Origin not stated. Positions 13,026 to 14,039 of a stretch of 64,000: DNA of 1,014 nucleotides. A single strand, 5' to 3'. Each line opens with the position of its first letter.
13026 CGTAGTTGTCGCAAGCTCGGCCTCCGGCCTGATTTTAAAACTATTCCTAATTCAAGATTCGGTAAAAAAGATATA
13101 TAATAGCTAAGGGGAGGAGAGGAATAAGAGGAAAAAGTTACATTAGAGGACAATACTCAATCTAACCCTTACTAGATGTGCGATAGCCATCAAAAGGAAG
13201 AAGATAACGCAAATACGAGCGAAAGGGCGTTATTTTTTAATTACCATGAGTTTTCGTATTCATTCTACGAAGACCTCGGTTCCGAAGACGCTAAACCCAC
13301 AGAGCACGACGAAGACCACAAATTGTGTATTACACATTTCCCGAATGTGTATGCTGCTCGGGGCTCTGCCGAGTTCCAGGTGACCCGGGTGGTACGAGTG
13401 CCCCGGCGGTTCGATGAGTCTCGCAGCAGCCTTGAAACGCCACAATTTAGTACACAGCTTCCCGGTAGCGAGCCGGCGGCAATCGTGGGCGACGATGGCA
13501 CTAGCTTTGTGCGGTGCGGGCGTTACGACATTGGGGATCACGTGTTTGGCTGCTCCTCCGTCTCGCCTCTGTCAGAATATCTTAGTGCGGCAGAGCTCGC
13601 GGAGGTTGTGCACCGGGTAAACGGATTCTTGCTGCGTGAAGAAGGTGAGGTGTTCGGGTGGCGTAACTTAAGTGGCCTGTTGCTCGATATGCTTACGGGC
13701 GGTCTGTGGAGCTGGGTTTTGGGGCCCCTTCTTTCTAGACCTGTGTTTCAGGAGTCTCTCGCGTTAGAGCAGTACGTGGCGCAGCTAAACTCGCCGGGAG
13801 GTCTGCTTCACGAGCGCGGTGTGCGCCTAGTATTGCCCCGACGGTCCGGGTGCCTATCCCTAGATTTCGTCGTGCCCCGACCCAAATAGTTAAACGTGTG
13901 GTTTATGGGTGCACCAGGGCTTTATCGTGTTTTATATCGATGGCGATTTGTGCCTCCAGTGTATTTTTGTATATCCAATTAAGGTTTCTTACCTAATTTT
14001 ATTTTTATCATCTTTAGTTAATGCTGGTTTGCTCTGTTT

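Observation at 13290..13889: SHR5 coding region is a sharp GC-rich island in AT-rich DNA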

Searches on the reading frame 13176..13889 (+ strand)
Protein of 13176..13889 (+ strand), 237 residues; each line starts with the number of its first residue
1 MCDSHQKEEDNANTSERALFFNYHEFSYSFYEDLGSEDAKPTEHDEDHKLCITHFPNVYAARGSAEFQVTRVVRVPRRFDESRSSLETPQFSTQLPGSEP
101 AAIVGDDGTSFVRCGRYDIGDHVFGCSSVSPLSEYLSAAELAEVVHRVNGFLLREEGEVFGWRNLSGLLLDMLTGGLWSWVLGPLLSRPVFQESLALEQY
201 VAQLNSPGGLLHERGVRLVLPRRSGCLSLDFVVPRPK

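Call 5: search_protein_families(library=pfam, proteins=[window:13176-13889:+], max_evalue=0.01)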
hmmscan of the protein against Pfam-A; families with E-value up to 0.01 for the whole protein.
window:13176-13889:+ (237 aa): 1 family
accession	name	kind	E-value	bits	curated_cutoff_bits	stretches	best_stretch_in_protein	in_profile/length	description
PF10256.14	Erf4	-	1e-20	74.3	29.3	1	72-230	1-116/116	Golgin subfamily A member 7/ERF4 family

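Call 7: find_homologous_proteins(query=window:13176-13886:+)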
Query window:13176-13886:+ (237 aa): 45 proteins with E <= 0.001 among 1126 candidates.
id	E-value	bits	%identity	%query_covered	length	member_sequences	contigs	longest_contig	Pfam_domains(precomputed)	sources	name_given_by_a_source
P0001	6.3e-158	542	100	100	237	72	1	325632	PF10256.15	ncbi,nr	ncbi:BEM_HP_G0022420.mRNA.1.CDS.1 [Saccharomyces cerevisiae]|nr:BEM_HP_G0022420.mRNA.1.CDS.1 [Saccha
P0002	1.0e-143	495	92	100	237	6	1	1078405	PF10256.15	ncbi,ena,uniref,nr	ncbi:Shr5p [Saccharomyces paradoxus]|uniref:Ras modification protein ERF4 n=1 Tax=Saccharomyces para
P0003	4.0e-136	470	86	100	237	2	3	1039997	PF10256.15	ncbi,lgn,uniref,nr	ncbi:hypothetical protein SKDZ_15G0470 [Saccharomyces kudriavzevii ZP591]|uniref:Ras modification pr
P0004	2.2e-133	461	86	100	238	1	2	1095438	PF10256.15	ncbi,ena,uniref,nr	ncbi:hypothetical protein SMKI_15G0530 [Saccharomyces mikatae IFO 1815]|uniref:Ras modification prot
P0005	2.7e-128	445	83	100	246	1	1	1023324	PF10256.15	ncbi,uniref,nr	ncbi:shr5p [Saccharomyces arboricola H-6]|uniref:Ras modification protein ERF4 n=1 Tax=Saccharomyces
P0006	1.5e-123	429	80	100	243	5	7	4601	PF10256.15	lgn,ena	-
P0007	9.9e-123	426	80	100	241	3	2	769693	PF10256.15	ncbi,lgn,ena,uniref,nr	ncbi:hypothetical protein SEUBUCD646_0O00520 [Saccharomyces eubayanus]|uniref:Ras modification prote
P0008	1.1e-78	282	64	100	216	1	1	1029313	PF10256.15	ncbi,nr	ncbi:CMF_HP2_G0043520.mRNA.1.CDS.1 [Saccharomyces cerevisiae]|nr:CMF_HP2_G0043520.mRNA.1.CDS.1 [Sacc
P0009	2.9e-54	202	47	97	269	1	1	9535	PF10256.15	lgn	-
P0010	3.0e-50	189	48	97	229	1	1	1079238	PF10256.15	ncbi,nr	ncbi:LAFA_0C01244g1_1 [Lachancea sp. 'fantastica']|nr:LAFA_0C01244g1_1 [Lachancea sp. 'fantastica']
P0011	2.8e-49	186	47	89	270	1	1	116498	PF10256.15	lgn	-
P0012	1.2e-48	184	47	94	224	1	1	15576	PF10256.15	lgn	-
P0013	1.3e-48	184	47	92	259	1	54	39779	PF10256.15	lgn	-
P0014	3.6e-48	182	46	97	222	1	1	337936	PF10256.15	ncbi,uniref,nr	ncbi:Shr5p LALA0_S13e01024g [Lachancea lanzarotensis]|uniref:Ras modification protein ERF4 n=1 Tax=L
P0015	9.1e-48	181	46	93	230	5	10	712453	PF10256.15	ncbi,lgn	ncbi:Ras modification protein ERF4 [Lachancea thermotolerans]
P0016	4.0e-47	179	47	91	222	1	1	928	PF10256.15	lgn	-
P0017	7.8e-47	178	48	89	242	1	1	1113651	PF10256.15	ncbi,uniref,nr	ncbi:hypothetical protein HG537_0E02160 [Torulaspora globosa]|uniref:Ras modification protein ERF4 n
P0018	1.4e-46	177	47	93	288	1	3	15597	PF10256.15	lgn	-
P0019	1.8e-46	177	46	89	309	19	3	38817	PF10256.15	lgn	-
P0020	2.4e-46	176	45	90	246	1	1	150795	PF10256.15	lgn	-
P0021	3.0e-46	176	48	93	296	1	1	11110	PF10256.15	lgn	-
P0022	3.3e-46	176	46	97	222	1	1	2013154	PF10256.15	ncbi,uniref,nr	ncbi:LAME_0F19350g1_1 [Lachancea meyersii CBS 8951]|uniref:Ras modification protein ERF4 n=1 Tax=Lac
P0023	3.6e-46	176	44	90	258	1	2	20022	PF10256.15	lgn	-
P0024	1.3e-45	174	45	91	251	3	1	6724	PF10256.15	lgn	-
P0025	2.2e-45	173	46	90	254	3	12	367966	PF10256.15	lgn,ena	-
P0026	4.0e-45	172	48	89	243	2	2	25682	PF10256.15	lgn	-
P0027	5.3e-45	172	44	93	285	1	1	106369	PF10256.15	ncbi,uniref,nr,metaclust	ncbi:hypothetical protein Kpol_1066p40 [Vanderwaltozyma polyspora DSM 70294]|uniref:Ras modification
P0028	5.5e-45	172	45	97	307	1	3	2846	PF10256.15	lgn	-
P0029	6.2e-45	172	43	96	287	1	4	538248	PF10256.15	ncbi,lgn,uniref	ncbi:hypothetical protein RNJ44_00200 [Nakaseomyces bracarensis]|uniref:Ras modification protein ERF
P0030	2.2e-44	170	46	92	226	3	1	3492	PF10256.15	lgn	-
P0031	8.1e-44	168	46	95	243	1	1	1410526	PF10256.15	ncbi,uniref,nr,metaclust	ncbi:LADA_0E00650g1_1 [Lachancea dasiensis]|uniref:Ras modification protein ERF4 n=1 Tax=Lachancea d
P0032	9.2e-44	168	42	94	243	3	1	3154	PF10256.15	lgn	-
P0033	1.2e-43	168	43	90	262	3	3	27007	PF10256.15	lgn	-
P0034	4.2e-43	166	42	96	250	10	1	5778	PF10256.15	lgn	-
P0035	8.4e-39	152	40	95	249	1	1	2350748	PF10256.15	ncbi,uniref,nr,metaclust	ncbi:LANO_0H01134g1_1 [Lachancea nothofagi CBS 11611]|uniref:Ras modification protein ERF4 n=1 Tax=L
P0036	9.0e-39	152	40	93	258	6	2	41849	PF10256.15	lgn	-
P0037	9.8e-39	151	43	96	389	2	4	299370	PF10256.15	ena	-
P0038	9.9e-39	151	41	96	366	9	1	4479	PF10256.15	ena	-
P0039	6.1e-38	149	41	91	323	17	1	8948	PF10256.15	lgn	-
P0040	2.5e-37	147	38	92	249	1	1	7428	PF10256.15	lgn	-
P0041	2.2e-36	144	44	89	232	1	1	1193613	PF10256.15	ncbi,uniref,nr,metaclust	ncbi:Shr5p Ecym_3531 [Eremothecium cymbalariae DBVPG|uniref:Ras modification protein ERF4 n=1 Tax=Er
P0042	3.2e-35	140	38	91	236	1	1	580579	PF10256.15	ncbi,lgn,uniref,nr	ncbi:unnamed protein product [Kluyveromyces dobzhanskii CBS 2104]|uniref:Ras modification protein ER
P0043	6.5e-35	139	39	91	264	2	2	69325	PF10256.15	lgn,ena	-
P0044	1.3e-32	131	37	93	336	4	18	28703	PF10256.15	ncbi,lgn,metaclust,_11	metaclust:\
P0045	1.8e-15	75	33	100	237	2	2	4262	PF10256.15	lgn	-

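Call 9: find_encoding_contigs(protein=P0002, flank=5000, max_places=1)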
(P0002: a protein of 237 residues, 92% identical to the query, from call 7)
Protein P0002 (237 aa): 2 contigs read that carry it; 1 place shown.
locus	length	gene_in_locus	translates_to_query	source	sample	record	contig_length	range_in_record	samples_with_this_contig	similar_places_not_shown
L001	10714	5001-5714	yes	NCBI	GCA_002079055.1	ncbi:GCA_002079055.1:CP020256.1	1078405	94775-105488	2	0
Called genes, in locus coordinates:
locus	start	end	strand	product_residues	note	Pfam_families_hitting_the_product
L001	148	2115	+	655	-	PF00169:PH, PF15413:PH_11 (faint), PF00786:PBD, PF07714:PK_Tyr_Ser-Thr, PF00069:Pkinase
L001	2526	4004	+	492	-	PF00566:RabGAP-TBC, PF23436:RabGap-TBC_2, PF00566:RabGAP-TBC, PF23436:RabGap-TBC_2 (weak)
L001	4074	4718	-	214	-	PF16843:Get5_bdg, PF00240:ubiquitin, PF13881:Rad60-SLD_2 (weak), PF18514:MDY2_C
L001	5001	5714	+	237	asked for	PF10256:Erf4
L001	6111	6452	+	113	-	-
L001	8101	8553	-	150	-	PF23181:bHLH_INO4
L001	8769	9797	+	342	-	PF08551:DUF1751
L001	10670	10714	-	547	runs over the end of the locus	-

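Call 10: find_encoding_contigs(protein=P0003, flank=5000, max_places=1)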
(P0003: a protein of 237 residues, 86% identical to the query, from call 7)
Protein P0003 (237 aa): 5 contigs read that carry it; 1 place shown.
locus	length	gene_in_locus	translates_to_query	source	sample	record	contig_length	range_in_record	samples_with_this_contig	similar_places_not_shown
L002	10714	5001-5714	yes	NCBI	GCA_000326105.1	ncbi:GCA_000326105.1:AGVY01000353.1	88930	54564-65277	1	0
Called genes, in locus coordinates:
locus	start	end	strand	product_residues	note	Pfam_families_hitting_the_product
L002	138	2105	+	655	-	PF00169:PH, PF00786:PBD, PF07714:PK_Tyr_Ser-Thr, PF00069:Pkinase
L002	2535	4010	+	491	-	-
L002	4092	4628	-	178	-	PF13881:Rad60-SLD_2 (weak), PF00240:ubiquitin, PF18514:MDY2_C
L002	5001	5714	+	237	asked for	PF10256:Erf4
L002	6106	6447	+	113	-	-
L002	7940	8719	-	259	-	PF08551:DUF1751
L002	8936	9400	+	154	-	PF23181:bHLH_INO4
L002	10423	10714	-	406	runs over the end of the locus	-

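Call 11: find_encoding_contigs(protein=P0007, flank=5000, max_places=1)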
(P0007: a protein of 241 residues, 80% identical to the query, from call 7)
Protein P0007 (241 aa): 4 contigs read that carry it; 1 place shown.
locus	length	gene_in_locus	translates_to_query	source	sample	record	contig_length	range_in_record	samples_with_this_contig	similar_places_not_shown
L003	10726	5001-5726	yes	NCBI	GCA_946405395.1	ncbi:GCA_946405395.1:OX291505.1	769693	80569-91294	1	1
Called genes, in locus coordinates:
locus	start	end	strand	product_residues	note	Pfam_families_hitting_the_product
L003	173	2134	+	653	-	PF00169:PH, PF00786:PBD, PF07714:PK_Tyr_Ser-Thr, PF00069:Pkinase, PF17667:Pkinase_fungal (faint)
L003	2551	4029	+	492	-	PF00566:RabGAP-TBC, PF23436:RabGap-TBC_2, PF00566:RabGAP-TBC, PF23436:RabGap-TBC_2 (weak)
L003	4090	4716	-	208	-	PF16843:Get5_bdg, PF00240:ubiquitin, PF18514:MDY2_C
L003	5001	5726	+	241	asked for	PF10256:Erf4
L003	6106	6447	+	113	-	-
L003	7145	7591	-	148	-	PF23181:bHLH_INO4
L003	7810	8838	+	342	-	PF08551:DUF1751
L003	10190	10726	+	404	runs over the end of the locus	-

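Call 12: find_encoding_contigs(protein=P0004, flank=5000, max_places=1)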
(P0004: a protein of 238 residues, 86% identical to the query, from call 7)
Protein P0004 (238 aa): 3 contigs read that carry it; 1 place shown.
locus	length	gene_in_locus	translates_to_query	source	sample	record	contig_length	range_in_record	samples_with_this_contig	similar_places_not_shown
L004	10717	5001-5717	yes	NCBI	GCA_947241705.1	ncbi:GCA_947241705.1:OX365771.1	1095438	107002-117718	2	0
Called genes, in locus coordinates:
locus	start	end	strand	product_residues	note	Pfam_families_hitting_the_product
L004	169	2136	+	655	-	PF00169:PH, PF15413:PH_11 (weak), PF00786:PBD, PF07714:PK_Tyr_Ser-Thr, PF00069:Pkinase, PF17667:Pkinase_fungal (faint)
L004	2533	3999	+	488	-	PF00566:RabGAP-TBC, PF23436:RabGap-TBC_2, PF00566:RabGAP-TBC, PF23436:RabGap-TBC_2 (weak)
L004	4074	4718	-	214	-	PF16843:Get5_bdg, PF00240:ubiquitin, PF13881:Rad60-SLD_2 (weak), PF18514:MDY2_C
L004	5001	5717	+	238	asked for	PF10256:Erf4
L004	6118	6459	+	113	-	-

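Call 13: find_encoding_contigs(protein=P0005, flank=5000, max_places=1)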
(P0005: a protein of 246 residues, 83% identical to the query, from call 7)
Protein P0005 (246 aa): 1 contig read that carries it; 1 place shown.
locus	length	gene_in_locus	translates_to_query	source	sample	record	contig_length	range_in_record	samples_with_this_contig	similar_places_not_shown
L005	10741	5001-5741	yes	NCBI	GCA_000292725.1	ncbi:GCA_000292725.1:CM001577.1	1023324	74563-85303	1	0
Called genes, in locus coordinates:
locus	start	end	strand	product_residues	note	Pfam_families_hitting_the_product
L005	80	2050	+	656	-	PF00169:PH, PF15413:PH_11 (weak), PF00786:PBD, PF07714:PK_Tyr_Ser-Thr, PF00069:Pkinase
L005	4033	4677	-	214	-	PF16843:Get5_bdg, PF00240:ubiquitin, PF13881:Rad60-SLD_2 (faint), PF18514:MDY2_C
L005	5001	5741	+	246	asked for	PF10256:Erf4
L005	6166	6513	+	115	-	-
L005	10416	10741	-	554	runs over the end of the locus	-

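Call 14: find_encoding_contigs(protein=P0015, flank=5000, max_places=1)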
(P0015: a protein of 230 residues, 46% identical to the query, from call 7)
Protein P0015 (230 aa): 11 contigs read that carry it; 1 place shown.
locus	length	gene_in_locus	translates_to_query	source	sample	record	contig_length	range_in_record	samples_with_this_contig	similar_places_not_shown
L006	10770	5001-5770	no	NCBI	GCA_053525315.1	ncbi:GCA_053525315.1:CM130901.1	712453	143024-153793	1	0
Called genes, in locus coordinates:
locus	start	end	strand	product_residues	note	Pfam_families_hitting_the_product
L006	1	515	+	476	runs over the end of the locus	PF08692:Pet20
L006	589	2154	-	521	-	PF08733:PalH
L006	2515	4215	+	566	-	-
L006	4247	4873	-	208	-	PF16843:Get5_bdg, PF00240:ubiquitin (weak), PF18514:MDY2_C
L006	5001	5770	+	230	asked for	PF10256:Erf4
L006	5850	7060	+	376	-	PF01509:TruB_N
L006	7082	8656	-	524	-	PF12929:Mid1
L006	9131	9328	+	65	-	-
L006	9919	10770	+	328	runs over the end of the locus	PF03215:Rad17 (weak), PF05496:RuvB_N (weak), PF13173:AAA_14 (weak), PF00004:AAA, PF13177:DNA_pol3_delta2, PF25361:AAA_lid_RFC1 (weak), PF16193:AAA_assoc_2 (weak), PF08542:Rep_fac_C, +1 more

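Call 15: find_encoding_contigs(protein=P0017, flank=5000, max_places=1)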
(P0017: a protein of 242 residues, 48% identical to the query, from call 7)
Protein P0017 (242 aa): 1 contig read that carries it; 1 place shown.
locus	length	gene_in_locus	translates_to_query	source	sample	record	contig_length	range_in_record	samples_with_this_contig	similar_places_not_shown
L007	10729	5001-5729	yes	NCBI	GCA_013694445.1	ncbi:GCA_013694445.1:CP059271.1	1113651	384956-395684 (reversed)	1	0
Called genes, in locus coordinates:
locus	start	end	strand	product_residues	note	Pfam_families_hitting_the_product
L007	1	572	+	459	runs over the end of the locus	PF08692:Pet20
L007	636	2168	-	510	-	PF08733:PalH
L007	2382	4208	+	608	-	PF00566:RabGAP-TBC, PF23436:RabGap-TBC_2, PF00566:RabGAP-TBC, PF23436:RabGap-TBC_2 (weak)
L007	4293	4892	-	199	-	PF16843:Get5_bdg, PF00240:ubiquitin (weak), PF18514:MDY2_C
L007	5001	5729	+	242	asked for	PF10256:Erf4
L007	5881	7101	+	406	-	-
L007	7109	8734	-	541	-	PF12929:Mid1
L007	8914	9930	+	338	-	PF03215:Rad17, PF05496:RuvB_N (weak), PF13086:AAA_11 (faint), PF13177:DNA_pol3_delta2, PF00004:AAA, PF25361:AAA_lid_RFC1 (weak), PF16193:AAA_assoc_2 (weak), PF08542:Rep_fac_C, +2 more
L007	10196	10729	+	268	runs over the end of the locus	PF00134:Cyclin_N, PF08613:Cyclin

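Call 16: find_encoding_contigs(protein=P0027, flank=5000, max_places=1)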
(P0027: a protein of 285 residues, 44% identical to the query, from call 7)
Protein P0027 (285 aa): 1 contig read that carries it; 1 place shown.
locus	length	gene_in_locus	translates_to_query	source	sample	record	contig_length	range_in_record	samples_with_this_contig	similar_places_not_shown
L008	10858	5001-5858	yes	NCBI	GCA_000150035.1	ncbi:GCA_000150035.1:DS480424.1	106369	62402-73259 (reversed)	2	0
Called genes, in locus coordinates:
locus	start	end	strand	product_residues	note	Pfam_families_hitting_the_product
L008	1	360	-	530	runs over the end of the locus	PF08733:PalH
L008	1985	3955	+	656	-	-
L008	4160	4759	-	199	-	PF16843:Get5_bdg, PF00240:ubiquitin, PF18514:MDY2_C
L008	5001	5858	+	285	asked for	PF10256:Erf4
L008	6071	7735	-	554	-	PF12929:Mid1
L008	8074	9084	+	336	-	PF03215:Rad17 (weak), PF05496:RuvB_N (weak), PF13086:AAA_11 (weak), PF00004:AAA, PF13177:DNA_pol3_delta2, PF25361:AAA_lid_RFC1, PF16193:AAA_assoc_2 (weak), PF08542:Rep_fac_C, +3 more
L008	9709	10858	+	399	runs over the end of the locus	PF04078:Rcd1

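Call 17: find_encoding_contigs(protein=P0029, flank=5000, max_places=1)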
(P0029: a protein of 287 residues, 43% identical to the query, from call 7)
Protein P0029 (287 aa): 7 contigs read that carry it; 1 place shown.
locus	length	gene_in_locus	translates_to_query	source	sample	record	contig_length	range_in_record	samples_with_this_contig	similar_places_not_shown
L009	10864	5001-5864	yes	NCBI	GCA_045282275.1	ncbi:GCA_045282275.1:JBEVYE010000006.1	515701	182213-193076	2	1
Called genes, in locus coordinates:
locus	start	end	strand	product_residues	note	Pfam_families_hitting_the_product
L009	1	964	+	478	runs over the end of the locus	PF19088:TUTase (faint), PF22600:MTPAP-like_central, PF01909:NTP_transf_2, PF20750:PAP_NTPase (weak), PF03828:PAP_assoc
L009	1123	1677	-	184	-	PF00472:RF-1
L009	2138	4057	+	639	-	PF00169:PH, PF00786:PBD, PF00069:Pkinase, PF07714:PK_Tyr_Ser-Thr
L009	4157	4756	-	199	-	PF16843:Get5_bdg, PF00240:ubiquitin, PF18514:MDY2_C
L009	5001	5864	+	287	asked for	PF10256:Erf4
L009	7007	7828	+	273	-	PF00134:Cyclin_N, PF08613:Cyclin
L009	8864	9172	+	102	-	-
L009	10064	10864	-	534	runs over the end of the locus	PF25563:TPR_SYVN1_N, PF00097:zf-C3HC4 (faint), PF12678:zf-rbx1 (weak), PF13639:zf-RING_2, PF14634:zf-RING_5 (faint)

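Call 18: find_encoding_contigs(protein=P0042, flank=5000, max_places=1)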
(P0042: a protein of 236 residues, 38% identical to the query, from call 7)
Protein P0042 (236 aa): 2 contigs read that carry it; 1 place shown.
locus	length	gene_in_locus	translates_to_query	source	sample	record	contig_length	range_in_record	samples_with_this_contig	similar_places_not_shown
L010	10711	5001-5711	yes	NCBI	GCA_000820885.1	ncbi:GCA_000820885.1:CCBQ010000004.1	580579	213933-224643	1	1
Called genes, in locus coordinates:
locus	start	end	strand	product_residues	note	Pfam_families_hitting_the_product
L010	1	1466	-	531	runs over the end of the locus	PF08733:PalH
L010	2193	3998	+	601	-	PF00566:RabGAP-TBC, PF23436:RabGap-TBC_2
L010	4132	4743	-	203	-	PF16843:Get5_bdg, PF00240:ubiquitin (weak), PF18514:MDY2_C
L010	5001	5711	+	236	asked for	PF10256:Erf4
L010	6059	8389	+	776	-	PF11815:DUF3336, PF01734:Patatin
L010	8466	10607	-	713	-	PF00646:F-box (weak), PF12937:F-box-like (weak)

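Call 19: find_encoding_contigs(protein=P0008, flank=5000, max_places=1)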
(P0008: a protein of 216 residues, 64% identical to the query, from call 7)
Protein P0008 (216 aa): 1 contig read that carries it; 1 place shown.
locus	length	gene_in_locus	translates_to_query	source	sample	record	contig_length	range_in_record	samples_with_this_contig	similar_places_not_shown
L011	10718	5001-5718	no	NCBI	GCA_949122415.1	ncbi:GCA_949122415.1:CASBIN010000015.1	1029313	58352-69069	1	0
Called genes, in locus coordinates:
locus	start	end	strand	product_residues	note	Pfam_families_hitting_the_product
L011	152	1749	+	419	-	PF00786:PBD, PF07714:PK_Tyr_Ser-Thr, PF00069:Pkinase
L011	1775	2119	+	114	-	PF00069:Pkinase, PF07714:PK_Tyr_Ser-Thr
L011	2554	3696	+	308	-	PF00566:RabGAP-TBC, PF23436:RabGap-TBC_2, PF00566:RabGAP-TBC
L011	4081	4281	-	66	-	PF18514:MDY2_C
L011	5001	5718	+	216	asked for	PF10256:Erf4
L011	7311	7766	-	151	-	PF23181:bHLH_INO4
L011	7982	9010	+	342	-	PF08551:DUF1751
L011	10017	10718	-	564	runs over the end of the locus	-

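Call 41: find_encoding_contigs(protein=P0034, flank=5000, max_places=2)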
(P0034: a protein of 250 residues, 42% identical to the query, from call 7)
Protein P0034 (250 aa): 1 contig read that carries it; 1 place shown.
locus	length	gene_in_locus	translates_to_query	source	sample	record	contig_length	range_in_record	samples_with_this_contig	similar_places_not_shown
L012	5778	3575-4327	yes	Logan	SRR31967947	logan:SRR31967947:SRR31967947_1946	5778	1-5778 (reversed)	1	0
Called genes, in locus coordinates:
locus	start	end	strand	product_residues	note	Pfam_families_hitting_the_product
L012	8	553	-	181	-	PF00472:RF-1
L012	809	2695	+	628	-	PF00566:RabGAP-TBC, PF23436:RabGap-TBC_2, PF00566:RabGAP-TBC, PF23436:RabGap-TBC_2 (weak)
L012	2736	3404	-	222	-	PF16843:Get5_bdg, PF00240:ubiquitin, PF18514:MDY2_C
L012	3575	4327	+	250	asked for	PF10256:Erf4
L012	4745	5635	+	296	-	PF08613:Cyclin, PF00134:Cyclin_N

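Call 42: list_cluster_members(proteins=[P0034, P0012, P0009, P0021])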
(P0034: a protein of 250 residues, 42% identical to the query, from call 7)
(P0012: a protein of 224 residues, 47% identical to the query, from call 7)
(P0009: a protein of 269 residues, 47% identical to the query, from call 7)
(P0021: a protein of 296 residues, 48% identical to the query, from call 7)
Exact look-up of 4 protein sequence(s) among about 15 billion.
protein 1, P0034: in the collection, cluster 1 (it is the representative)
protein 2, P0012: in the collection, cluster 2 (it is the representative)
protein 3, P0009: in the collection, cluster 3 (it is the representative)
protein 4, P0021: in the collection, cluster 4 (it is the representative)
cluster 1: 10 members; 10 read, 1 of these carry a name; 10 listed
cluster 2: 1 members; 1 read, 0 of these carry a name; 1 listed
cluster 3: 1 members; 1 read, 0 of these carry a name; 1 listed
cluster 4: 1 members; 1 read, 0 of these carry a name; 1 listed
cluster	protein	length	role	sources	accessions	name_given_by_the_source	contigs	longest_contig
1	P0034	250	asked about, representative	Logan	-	-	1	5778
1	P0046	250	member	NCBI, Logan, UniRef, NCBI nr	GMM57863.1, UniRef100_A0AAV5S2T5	Shr5 protein [Maudiozyma humilis] | Ras modification protein ERF4 n=1 Tax=Maudiozyma humilis TaxID=51915 ... | Shr5 protein [Kazachstania humilis]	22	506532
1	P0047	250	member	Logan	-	-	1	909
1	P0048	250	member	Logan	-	-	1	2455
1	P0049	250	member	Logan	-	-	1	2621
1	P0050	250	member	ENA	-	-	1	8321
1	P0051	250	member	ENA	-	-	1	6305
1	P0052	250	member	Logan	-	-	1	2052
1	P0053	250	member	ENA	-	-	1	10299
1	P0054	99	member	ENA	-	-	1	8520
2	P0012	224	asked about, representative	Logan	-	-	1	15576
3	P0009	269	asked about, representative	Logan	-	-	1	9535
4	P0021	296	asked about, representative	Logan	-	-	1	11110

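Call 57: find_related_loci(query=P0006, collection=metagenome_contigs, flank=3000)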
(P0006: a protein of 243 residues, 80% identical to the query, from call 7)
Query P0006 (243 aa) in metagenome_contigs; peptide patterns used: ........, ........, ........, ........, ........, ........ (x = any residue, [..] = any of these).
92 stretches matched a pattern; 3 encode a relative of the query (tblastn E <= 1e-3); 3 distinct loci.
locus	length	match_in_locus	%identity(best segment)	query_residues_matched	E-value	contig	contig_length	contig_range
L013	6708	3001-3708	79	1-242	2e-119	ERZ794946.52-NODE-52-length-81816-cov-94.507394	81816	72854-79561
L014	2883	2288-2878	45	19-231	4e-51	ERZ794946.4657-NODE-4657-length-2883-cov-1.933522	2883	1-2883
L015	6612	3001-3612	33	19-238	7e-27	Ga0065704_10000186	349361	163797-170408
